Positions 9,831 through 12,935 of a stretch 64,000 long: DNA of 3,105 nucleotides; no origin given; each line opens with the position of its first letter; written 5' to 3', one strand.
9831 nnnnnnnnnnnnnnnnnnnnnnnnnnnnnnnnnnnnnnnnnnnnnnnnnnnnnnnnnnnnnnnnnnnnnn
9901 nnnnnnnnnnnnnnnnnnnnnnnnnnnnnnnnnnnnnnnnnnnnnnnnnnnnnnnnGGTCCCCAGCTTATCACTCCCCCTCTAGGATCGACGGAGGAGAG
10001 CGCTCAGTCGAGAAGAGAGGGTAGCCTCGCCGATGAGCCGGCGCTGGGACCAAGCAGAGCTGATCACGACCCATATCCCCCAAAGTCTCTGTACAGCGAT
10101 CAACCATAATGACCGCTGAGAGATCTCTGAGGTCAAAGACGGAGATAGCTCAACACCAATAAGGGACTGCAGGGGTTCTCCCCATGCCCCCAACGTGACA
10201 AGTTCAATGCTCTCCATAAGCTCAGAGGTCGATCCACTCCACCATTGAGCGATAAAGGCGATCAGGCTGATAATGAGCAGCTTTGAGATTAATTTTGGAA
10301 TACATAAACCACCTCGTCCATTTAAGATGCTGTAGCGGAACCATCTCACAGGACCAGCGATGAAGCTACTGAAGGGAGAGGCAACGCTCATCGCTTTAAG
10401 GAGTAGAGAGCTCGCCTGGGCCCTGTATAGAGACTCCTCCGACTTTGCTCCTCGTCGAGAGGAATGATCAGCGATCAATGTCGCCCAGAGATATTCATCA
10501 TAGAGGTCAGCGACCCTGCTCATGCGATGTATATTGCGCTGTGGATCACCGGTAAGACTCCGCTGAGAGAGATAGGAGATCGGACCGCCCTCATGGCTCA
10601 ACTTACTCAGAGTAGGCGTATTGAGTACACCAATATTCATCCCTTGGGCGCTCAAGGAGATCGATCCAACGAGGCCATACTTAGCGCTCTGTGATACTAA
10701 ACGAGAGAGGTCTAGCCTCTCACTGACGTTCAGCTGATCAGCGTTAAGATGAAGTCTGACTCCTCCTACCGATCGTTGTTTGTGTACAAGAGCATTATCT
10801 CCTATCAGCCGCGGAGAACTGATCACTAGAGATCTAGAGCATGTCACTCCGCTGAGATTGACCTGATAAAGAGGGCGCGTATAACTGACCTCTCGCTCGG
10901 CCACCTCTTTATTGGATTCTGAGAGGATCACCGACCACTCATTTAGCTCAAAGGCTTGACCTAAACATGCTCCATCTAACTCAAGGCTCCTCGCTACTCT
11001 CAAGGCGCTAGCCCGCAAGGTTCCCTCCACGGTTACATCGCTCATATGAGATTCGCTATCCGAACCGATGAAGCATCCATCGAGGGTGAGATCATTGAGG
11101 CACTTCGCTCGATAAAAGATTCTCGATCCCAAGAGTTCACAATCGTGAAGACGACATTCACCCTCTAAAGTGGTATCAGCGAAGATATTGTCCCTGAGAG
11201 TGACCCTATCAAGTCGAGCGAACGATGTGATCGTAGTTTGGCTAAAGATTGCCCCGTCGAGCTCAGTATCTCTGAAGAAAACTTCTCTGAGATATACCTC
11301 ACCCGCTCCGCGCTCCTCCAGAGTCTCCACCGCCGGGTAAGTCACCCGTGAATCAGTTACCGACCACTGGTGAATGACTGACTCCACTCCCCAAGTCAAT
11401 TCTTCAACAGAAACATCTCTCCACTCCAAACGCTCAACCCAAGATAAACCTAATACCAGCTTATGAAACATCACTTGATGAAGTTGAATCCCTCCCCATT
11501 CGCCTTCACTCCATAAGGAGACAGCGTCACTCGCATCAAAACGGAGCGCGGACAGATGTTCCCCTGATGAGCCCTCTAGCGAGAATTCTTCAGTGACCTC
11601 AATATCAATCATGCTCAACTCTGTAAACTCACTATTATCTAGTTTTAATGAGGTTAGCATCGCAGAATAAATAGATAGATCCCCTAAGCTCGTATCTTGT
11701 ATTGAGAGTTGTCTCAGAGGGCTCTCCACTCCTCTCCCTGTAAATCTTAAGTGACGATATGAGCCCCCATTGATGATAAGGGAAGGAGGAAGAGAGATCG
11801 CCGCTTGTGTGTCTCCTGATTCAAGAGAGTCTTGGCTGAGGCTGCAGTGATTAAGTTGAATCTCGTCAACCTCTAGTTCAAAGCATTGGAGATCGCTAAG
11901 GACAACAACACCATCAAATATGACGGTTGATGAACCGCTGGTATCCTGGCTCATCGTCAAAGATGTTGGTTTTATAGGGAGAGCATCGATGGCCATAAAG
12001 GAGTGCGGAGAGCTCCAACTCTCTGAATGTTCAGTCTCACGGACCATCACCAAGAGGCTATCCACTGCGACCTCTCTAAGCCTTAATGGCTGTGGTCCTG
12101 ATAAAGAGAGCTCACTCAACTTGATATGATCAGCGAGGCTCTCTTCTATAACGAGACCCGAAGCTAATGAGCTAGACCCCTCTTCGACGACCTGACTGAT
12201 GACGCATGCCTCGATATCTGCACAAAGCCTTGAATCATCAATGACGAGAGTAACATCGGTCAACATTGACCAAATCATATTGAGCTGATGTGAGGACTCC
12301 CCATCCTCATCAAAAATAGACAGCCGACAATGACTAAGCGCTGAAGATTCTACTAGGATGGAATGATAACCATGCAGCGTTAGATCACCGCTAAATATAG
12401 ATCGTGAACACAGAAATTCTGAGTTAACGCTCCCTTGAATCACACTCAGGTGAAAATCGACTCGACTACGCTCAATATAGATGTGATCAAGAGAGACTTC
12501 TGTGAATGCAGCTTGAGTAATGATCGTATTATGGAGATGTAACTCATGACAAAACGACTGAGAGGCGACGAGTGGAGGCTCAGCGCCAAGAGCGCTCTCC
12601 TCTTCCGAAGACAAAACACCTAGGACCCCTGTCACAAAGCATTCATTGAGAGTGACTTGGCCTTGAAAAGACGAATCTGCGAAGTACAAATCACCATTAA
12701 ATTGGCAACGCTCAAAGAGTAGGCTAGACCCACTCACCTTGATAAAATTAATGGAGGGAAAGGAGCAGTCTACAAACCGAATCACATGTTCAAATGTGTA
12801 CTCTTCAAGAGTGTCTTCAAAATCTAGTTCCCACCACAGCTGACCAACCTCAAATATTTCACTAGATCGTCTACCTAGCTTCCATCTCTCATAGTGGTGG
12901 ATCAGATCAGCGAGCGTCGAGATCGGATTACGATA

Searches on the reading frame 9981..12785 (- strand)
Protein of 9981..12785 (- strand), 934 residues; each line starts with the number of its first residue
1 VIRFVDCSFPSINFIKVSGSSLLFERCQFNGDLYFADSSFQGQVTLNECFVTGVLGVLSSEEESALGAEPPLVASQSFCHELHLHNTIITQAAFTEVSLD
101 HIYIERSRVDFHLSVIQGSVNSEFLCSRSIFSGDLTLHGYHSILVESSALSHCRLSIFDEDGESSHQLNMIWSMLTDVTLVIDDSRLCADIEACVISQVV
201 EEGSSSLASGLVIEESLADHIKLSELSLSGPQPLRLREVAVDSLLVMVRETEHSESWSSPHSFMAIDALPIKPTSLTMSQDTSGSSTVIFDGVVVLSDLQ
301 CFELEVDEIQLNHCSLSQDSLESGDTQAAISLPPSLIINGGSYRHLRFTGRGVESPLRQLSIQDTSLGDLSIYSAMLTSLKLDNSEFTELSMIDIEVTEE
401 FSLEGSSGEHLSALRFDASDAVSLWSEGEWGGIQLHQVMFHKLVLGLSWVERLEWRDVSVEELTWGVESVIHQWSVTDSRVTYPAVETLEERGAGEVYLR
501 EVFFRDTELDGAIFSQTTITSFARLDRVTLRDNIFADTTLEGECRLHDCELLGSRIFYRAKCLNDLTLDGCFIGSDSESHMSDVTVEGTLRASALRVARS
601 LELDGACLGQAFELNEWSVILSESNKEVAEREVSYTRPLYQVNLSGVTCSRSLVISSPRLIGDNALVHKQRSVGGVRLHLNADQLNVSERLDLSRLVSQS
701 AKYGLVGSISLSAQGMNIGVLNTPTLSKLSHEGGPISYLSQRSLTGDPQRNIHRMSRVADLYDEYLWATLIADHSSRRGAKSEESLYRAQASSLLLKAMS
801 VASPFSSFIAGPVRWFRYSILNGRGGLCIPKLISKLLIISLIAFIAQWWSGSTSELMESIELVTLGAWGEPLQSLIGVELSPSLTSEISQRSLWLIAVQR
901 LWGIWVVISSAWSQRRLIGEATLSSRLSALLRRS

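Call 25: search_protein_families(library=pfam, proteins=[window:9981-12785:-], max_evalue=0.00001)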
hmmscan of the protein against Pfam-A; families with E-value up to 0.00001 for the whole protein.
window:9981-12785:- (934 aa): 2 families
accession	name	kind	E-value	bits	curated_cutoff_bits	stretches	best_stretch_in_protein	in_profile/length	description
PF13576.12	Pentapeptide_3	-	9.4e-08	32.6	27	0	504-549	1-47/48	Pentapeptide repeats (9 copies)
PF13599.13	Pentapeptide_4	-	8.8e-06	26.1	38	0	496-555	20-77/78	Pentapeptide repeat region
